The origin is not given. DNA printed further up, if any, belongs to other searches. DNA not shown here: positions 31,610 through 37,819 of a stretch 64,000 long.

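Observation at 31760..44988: Two adjacent giant surface proteins built from a repeated ~100-aa module with a conserved C-x8-14-[WY]GCP cysteine pair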

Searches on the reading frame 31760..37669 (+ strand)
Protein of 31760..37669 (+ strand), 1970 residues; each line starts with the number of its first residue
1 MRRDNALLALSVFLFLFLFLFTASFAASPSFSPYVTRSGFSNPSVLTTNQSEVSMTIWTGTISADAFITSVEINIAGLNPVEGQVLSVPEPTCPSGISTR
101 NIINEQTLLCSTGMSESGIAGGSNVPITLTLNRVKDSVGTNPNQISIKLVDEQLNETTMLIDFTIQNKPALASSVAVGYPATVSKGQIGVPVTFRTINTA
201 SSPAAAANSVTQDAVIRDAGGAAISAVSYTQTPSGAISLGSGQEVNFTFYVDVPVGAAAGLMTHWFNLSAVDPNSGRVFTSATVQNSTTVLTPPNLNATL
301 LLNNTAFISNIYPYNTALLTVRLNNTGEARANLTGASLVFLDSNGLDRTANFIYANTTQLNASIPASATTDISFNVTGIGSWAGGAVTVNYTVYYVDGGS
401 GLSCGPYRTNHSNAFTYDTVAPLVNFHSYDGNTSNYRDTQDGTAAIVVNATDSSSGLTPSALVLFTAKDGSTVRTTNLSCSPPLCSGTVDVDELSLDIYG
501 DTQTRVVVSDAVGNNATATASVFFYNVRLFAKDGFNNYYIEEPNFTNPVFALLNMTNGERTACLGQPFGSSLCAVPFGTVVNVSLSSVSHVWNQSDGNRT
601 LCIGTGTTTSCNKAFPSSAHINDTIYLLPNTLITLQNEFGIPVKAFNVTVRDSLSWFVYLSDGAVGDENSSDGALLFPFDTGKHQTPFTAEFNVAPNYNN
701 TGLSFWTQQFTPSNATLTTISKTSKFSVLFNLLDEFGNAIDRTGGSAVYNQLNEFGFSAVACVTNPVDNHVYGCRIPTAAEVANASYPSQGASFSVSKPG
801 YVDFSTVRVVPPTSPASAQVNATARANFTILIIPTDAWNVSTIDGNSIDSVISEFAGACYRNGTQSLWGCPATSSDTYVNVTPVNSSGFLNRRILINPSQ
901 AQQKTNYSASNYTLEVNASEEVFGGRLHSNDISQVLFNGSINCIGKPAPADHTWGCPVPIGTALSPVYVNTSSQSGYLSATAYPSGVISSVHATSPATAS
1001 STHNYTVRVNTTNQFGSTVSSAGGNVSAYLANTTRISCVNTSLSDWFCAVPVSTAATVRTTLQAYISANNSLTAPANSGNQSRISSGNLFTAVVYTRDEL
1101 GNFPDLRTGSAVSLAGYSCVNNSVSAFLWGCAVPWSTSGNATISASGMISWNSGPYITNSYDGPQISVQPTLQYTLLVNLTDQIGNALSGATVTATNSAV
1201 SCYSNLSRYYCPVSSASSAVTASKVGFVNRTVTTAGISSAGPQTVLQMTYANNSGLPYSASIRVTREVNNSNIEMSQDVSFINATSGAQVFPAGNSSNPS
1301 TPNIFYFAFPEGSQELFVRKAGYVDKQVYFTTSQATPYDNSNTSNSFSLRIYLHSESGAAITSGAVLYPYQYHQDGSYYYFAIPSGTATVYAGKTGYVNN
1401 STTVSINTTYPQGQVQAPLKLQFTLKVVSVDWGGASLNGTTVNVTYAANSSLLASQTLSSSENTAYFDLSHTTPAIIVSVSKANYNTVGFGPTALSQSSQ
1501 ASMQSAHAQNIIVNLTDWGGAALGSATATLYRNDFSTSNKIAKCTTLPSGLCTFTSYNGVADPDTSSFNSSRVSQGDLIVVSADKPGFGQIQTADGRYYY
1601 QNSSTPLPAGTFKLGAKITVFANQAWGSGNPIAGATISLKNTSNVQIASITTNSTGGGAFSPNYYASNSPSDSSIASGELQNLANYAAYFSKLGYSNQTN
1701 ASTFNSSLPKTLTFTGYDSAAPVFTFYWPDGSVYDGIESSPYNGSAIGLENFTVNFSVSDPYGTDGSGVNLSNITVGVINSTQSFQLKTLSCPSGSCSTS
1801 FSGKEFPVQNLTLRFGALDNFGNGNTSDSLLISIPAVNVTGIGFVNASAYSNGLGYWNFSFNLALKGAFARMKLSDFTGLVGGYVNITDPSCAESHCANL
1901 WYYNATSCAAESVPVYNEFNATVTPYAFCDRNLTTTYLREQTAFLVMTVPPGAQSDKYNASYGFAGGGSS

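Call 5: search_protein_families(library=pfam, proteins=[window:31760-37669:+], max_evalue=1)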
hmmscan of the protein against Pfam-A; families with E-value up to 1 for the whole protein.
window:31760-37669:+ (1970 aa): 2 families
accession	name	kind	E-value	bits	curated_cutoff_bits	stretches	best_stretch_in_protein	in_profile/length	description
PF13620.12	CarboxypepD_reg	-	0.0048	17.6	32.3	2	1628-1657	10-39/82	Carboxypeptidase regulatory-like domain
PF11974.14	bMG3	-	0.0061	16.9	34.9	1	1624-1663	20-59/103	Bacterial alpha-2-macroglobulin MG3 domain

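Call 6: search_protein_families(library=ncbifam, proteins=[window:31760-37669:+], max_evalue=1)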
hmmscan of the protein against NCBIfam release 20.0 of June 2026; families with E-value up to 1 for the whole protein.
window:31760-37669:+ (1970 aa): 0 families

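Call 15: find_homologous_proteins(query=window:31760-37669:+, max_evalue=0.00001)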
Query window:31760-37669:+ (1970 aa): 2 proteins with E <= 0.00001 among 8000 candidates.
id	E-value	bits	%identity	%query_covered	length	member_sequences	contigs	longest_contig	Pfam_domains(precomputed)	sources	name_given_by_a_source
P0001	0.0e+0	4344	100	100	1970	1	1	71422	-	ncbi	ncbi:MAG: hypothetical protein V1820_03605 [archaeon]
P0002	0.0e+0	2050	51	99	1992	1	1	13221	PF13620.13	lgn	-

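Call 16: find_encoding_contigs(protein=P0002, flank=10000)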
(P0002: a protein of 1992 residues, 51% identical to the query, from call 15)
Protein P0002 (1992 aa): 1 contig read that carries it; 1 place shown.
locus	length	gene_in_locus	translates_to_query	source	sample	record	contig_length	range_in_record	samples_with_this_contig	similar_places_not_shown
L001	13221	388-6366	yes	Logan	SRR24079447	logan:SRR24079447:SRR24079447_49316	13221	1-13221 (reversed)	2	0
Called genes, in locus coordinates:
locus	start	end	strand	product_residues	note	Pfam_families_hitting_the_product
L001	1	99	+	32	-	?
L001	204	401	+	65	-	-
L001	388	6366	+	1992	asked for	PF13620:CarboxypepD_reg (faint)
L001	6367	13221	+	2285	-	?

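Call 48: search_solved_structures(query=window:31760-37669:+, max_evalue=1)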
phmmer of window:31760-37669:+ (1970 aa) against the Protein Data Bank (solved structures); distinct sequences matched with E-value up to 1: 0.
